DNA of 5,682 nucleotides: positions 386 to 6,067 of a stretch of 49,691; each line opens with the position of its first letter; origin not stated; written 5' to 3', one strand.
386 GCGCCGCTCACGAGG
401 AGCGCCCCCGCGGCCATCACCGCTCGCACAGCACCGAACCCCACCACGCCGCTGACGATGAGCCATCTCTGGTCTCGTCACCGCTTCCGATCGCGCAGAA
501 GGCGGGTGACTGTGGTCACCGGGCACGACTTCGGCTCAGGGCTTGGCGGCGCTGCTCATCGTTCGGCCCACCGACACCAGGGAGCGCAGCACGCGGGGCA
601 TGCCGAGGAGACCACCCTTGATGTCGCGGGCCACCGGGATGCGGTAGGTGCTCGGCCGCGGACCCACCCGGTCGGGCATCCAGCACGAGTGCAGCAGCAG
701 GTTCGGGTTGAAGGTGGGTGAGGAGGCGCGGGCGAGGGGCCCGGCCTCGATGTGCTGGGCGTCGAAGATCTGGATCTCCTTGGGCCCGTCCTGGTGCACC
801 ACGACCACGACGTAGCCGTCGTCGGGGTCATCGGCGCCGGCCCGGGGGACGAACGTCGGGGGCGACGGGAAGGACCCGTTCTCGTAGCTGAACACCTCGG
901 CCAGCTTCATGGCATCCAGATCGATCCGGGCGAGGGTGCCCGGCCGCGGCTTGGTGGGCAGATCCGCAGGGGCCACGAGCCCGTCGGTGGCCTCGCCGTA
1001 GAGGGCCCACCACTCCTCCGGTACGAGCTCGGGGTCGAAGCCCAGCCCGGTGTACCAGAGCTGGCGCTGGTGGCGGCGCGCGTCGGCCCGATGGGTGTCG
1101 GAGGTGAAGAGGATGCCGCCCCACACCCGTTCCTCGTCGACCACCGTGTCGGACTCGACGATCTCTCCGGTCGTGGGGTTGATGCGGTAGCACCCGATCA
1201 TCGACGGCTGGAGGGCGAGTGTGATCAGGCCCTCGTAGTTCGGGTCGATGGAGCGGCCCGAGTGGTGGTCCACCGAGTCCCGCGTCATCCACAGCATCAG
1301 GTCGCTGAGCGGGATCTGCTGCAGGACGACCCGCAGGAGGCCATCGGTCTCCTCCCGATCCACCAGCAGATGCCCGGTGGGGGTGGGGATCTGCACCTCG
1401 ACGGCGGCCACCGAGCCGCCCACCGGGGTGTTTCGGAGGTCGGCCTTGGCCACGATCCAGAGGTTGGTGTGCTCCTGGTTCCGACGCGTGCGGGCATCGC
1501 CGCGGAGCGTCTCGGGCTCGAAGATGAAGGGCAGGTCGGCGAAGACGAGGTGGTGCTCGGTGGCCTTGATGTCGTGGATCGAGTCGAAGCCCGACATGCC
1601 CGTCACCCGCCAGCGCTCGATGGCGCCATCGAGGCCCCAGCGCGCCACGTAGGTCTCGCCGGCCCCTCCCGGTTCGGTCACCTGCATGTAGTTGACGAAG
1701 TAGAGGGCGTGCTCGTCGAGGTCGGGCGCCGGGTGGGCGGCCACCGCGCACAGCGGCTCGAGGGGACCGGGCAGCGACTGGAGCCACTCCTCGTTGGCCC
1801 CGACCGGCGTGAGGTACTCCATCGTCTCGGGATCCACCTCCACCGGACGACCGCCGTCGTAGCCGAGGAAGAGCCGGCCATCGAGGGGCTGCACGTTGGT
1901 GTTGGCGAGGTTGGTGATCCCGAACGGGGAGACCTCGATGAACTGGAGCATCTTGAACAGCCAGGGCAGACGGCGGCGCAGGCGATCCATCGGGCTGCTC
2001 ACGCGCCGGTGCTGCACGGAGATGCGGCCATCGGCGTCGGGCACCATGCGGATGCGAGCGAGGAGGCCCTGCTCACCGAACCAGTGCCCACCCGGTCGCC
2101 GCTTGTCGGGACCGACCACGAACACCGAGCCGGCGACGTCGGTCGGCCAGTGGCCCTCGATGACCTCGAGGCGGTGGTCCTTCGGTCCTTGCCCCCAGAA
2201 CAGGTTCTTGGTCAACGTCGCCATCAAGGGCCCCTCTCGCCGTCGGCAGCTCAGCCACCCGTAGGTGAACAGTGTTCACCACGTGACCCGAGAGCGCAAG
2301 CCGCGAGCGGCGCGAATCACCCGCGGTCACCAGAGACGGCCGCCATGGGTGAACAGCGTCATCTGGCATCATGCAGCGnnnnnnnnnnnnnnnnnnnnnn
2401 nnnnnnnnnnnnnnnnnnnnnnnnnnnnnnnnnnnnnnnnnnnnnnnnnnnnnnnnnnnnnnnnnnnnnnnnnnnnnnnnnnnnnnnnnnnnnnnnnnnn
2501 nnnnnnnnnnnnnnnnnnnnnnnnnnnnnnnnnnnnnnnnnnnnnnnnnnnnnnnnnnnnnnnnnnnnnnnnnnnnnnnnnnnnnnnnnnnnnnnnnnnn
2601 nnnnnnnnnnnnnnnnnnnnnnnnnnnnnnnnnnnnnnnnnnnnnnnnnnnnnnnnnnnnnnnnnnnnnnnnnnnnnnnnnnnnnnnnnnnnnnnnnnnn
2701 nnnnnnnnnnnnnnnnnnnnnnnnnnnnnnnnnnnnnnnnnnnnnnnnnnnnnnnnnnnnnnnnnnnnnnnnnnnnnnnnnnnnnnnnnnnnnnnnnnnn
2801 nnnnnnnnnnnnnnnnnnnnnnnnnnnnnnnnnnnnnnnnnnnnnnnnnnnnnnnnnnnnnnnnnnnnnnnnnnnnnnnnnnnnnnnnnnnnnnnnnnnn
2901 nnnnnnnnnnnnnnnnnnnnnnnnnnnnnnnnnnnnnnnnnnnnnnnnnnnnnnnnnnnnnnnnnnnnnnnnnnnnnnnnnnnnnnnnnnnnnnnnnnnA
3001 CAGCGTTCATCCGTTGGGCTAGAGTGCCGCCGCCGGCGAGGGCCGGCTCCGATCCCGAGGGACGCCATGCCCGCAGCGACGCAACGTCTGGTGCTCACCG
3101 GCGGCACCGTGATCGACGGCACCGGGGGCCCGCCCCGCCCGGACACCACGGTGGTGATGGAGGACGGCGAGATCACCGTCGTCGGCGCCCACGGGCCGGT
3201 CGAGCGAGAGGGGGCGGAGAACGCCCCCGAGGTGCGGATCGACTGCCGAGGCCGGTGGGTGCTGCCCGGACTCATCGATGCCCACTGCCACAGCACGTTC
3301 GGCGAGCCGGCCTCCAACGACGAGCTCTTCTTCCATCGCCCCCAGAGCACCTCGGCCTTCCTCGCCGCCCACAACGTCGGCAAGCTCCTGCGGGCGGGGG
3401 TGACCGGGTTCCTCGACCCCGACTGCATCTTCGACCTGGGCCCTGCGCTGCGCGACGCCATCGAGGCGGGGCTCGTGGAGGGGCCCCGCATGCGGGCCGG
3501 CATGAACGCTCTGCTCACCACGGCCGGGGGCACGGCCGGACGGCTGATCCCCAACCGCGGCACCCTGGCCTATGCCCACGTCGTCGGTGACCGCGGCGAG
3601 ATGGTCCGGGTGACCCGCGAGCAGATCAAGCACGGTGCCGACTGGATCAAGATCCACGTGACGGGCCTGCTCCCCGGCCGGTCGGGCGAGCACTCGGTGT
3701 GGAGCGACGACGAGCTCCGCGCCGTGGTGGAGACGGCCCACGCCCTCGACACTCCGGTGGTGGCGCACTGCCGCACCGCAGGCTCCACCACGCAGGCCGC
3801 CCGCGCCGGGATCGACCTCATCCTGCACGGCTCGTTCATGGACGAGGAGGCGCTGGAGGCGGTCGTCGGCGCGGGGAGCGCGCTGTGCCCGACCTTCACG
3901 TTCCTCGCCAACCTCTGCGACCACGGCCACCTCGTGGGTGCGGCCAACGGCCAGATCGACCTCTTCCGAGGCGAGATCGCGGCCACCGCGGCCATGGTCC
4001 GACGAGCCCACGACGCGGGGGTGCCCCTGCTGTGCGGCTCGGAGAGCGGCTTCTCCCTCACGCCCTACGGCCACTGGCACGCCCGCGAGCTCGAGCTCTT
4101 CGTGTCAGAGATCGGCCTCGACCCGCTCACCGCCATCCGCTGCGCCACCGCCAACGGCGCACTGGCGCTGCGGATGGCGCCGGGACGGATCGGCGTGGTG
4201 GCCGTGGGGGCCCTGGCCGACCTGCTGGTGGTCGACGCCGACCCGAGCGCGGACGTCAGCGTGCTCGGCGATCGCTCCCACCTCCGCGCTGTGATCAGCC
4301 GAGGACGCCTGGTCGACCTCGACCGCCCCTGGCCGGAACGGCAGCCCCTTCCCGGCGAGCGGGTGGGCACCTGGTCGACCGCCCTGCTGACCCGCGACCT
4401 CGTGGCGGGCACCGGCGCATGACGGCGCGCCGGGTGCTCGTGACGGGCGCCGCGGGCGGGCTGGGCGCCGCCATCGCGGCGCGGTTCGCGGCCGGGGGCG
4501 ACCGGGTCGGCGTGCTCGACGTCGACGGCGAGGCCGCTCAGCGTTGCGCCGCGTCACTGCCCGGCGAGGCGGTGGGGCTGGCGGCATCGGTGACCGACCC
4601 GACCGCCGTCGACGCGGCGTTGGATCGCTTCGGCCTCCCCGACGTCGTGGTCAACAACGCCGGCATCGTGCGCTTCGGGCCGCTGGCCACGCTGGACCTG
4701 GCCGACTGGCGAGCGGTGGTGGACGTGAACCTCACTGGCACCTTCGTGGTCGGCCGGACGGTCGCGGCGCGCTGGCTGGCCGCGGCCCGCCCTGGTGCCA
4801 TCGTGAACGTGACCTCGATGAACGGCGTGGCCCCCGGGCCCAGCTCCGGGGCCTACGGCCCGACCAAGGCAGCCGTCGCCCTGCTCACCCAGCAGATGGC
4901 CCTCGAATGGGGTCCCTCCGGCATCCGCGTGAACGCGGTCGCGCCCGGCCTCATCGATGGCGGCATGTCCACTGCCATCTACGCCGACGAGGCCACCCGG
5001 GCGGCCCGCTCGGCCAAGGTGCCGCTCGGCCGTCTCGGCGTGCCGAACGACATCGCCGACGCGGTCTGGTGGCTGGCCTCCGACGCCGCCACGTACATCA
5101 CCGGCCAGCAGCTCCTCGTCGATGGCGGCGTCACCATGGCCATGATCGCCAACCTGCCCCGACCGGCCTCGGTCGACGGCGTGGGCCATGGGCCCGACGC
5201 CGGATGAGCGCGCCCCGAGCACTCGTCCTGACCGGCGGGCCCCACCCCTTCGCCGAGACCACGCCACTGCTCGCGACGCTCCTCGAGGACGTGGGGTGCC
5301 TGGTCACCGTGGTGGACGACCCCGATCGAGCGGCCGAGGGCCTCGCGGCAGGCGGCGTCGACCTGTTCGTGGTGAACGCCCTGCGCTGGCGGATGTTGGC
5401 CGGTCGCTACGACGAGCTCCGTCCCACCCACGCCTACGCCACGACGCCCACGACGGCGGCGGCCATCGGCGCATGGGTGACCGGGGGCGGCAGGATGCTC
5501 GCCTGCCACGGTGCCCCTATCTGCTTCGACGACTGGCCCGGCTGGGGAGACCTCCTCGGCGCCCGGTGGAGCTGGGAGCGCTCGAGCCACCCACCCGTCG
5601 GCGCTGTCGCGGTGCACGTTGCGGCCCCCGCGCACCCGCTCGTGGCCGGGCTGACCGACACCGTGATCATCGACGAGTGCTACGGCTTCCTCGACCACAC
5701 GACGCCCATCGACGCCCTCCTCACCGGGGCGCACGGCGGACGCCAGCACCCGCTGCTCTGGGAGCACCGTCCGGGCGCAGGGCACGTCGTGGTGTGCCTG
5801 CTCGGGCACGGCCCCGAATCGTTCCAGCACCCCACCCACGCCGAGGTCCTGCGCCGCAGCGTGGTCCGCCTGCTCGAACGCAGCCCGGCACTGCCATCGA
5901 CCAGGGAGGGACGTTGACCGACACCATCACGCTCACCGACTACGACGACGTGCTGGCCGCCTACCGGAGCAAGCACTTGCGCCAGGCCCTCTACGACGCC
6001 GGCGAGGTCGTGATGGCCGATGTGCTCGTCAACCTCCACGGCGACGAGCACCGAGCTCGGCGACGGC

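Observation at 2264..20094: Six copies of a 17-bp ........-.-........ palindrome link three CCO paralogs, a Rieske oxygenase, a P450 operon, an ABC importer and a CoA ligase into one putative TetR regulon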

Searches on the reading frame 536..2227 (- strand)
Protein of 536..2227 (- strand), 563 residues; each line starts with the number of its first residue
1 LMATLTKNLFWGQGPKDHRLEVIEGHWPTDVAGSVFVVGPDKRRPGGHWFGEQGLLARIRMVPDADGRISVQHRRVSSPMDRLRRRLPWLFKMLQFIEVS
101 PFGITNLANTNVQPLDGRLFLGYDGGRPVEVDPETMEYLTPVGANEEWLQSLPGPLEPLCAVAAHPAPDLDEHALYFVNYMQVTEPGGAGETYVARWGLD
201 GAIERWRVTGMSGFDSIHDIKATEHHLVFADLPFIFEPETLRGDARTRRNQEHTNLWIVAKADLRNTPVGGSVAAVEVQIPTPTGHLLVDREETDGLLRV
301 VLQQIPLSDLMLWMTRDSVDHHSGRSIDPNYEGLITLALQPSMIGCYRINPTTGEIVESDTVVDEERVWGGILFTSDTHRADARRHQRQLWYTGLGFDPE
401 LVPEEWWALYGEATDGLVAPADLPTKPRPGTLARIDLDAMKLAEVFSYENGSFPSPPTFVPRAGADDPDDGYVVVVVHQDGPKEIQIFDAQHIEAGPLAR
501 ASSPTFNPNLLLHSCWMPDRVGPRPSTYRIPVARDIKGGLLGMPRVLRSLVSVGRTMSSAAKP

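Call 9: search_protein_families(library=pfam, proteins=[window:536-2227:-])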
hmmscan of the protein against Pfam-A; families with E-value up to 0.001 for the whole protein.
window:536-2227:- (563 aa): 1 family
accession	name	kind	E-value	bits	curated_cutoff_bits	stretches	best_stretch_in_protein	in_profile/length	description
PF03055.21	RPE65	-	1.9e-41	143.1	27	1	20-518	12-469/469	Retinal pigment epithelial membrane protein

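Call 22: search_solved_structures(query=window:536-2227:-, max_evalue=0.00001)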
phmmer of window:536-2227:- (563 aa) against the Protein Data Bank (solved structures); distinct sequences matched with E-value up to 0.00001: 14.
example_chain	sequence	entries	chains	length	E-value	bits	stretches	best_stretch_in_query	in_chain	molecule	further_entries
5v2d_A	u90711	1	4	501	2.6e-11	45.9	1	446-518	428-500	Dioxygenase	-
5kjb_A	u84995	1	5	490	1e-08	37.4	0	17-230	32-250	Apocarotenoid-15,15'-oxygenase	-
2biw_A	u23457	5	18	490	3.5e-08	35.6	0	17-230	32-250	APOCAROTENOID-CLEAVING OXYGENASE | Apocarotenoid-15,15'-oxygenase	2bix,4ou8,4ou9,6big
9m3e_A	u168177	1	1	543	5.5e-08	34.9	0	421-505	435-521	carotenoid 9,10-dioxygenase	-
9luz_A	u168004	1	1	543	5.6e-08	34.9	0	421-505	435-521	carotenoid 9,10-dioxygenase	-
9m6z_A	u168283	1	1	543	5.7e-08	34.9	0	421-505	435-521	carotenoid 9,10-dioxygenase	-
6ojr_A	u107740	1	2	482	6e-08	34.8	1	430-516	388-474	Lignostilbene-alpha,beta-dioxygenase isozyme I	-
5kjd_A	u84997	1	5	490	6.1e-08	34.8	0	17-230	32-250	Apocarotenoid-15,15'-oxygenase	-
6ojt_B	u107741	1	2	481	6.1e-08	34.8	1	430-516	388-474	Lignostilbene-alpha,beta-dioxygenase isozyme I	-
6ojw_B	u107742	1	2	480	6.3e-08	34.8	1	430-516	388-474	Lignostilbene-alpha,beta-dioxygenase isozyme I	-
5kja_A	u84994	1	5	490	1e-07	34.1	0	17-230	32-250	Apocarotenoid-15,15'-oxygenase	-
5kk0_A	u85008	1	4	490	1.8e-07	33.3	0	17-230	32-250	Apocarotenoid-15,15'-oxygenase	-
5u8x_A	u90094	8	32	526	3.4e-06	29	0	20-242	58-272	Carotenoid oxygenase 1 | Carotenoid oxygenase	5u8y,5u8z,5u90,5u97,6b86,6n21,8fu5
6n1y_A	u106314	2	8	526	4.3e-06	28.7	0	20-242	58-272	Carotenoid oxygenase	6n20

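Call 57: search_protein_families(library=ncbifam, proteins=[window:536-2224:-], max_evalue=0.00001)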
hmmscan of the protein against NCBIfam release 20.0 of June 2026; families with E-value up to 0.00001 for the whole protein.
window:536-2224:- (562 aa): 3 families
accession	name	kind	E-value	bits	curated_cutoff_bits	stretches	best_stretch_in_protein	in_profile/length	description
NF053780.1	LigStilDioxNov2Alpha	equivalog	4.7e-09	35.2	650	0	105-257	115-256/482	lignostilbene-alpha,beta-dioxygenase NOV2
NF053778.1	LigStilDioxAlpha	equivalog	8.9e-08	31.2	800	1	431-504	394-468/480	lignostilbene-alpha,beta-dioxygenase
NF052295.1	CarotCleavDioxg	equivalog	9.1e-06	24.6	675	0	432-517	381-466/467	8'-apo-carotenoid 13,14-cleaving dioxygenase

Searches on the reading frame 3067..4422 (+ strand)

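Call 9: search_protein_families(library=pfam, proteins=[window:3067-4422:+])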
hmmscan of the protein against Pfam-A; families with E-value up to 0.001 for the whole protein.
window:3067-4422:+ (451 aa): 2 families
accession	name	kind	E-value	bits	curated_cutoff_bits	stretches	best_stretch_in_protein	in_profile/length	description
PF01979.26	Amidohydro_1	-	2.2e-28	99.9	25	1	64-416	1-345/345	Amidohydrolase family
PF07969.17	Amidohydro_3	-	2.8e-12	47.3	29.7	1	209-416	244-471/472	Amidohydrolase family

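Call 57: search_protein_families(library=ncbifam, proteins=[window:3067-4422:+], max_evalue=0.00001)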
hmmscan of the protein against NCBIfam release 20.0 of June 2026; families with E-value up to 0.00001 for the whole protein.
window:3067-4422:+ (451 aa): 12 families
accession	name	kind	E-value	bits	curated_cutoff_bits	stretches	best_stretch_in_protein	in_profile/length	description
NF051886.1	XaaProDiPepCaul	equivalog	6.7e-53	180.1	500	1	10-415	2-396/398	Xaa-Pro dipeptidase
TIGR01224.1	hutI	equivalog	3.5e-12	45.8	298.15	1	26-83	3-56/377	imidazolonepropionase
NF006689.0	PRK09237.1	equivalog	2.5e-10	39.5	371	1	7-80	4-70/383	amidohydrolase/deacetylase family metallohydrolase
NF006056.0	PRK08204.1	subfamily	3.8e-09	35.8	391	0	6-75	3-66/449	hypothetical protein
TIGR02318.1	phosphono_phnM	equivalog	1.6e-08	33.9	390.55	0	28-76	17-57/376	phosphonate metabolism protein PhnM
TIGR02967.1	guan_deamin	equivalog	1.6e-08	33.9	375.4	0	26-77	6-55/401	guanine deaminase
NF004636.0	PRK05985.1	subfamily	1.2e-07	30.9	408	0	28-76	19-61/398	amidohydrolase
NF011990.0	PRK15446.2-6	subfamily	1.4e-07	30.6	233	0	25-74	18-64/390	alpha-D-ribose 1-methylphosphonate 5-triphosphate diphosphatase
NF005557.0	PRK07228.1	equivalog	6.5e-07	28.4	522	0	26-77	21-66/445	5'-deoxyadenosine deaminase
NF006679.0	PRK09228.1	subfamily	6.7e-07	28.4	351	0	26-75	31-78/433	guanine deaminase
TIGR02033.1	D-hydantoinase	equivalog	7.3e-07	28.5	393.25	0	9-77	2-61/454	dihydropyrimidinase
NF006549.0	PRK09045.1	equivalog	9.5e-06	24.5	540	0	351-406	341-395/444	TRZ/ATZ family hydrolase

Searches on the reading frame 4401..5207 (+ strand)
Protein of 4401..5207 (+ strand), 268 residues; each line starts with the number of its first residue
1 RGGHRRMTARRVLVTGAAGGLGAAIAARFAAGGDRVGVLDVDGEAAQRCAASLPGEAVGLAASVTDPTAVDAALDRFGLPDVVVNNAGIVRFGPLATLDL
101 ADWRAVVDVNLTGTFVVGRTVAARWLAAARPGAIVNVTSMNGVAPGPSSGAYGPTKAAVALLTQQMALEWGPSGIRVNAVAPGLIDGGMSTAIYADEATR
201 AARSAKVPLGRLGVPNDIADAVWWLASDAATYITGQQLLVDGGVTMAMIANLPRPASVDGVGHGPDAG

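Call 9: search_protein_families(library=pfam, proteins=[window:4401-5207:+])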
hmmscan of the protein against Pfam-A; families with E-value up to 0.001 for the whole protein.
window:4401-5207:+ (268 aa): 5 families
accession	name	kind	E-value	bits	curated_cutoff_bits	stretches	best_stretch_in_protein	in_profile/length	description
PF13561.12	adh_short_C2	-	8.3e-57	192.9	27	1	16-245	1-236/236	Enoyl-(Acyl carrier protein) reductase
PF00106.31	adh_short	-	7.9e-46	156.4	26.6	1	11-197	2-194/195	short chain dehydrogenase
PF01370.27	Epimerase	-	3.5e-06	27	20.9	1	12-95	1-79/240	NAD dependent epimerase/dehydratase family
PF08659.16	KR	-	3.9e-06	27.3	22.6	1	12-159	3-156/180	KR domain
PF23441.1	SDR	-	0.00025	21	27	1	81-245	92-256/258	SDR-like rossmann domain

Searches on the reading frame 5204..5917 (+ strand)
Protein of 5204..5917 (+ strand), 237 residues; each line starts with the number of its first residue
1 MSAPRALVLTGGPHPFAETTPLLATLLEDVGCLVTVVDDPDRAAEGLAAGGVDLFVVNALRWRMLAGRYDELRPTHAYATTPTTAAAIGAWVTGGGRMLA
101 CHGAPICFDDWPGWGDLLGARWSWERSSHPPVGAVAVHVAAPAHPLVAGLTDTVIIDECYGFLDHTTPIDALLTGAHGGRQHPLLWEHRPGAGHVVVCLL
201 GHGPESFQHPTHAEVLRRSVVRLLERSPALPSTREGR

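Call 9: search_protein_families(library=pfam, proteins=[window:5204-5917:+])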
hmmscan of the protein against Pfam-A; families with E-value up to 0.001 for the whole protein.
window:5204-5917:+ (237 aa): 1 family
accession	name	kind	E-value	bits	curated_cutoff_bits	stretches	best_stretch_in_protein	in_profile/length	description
PF06283.17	ThuA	-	5.4e-22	79.5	33.4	1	5-220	1-206/209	Trehalose utilisation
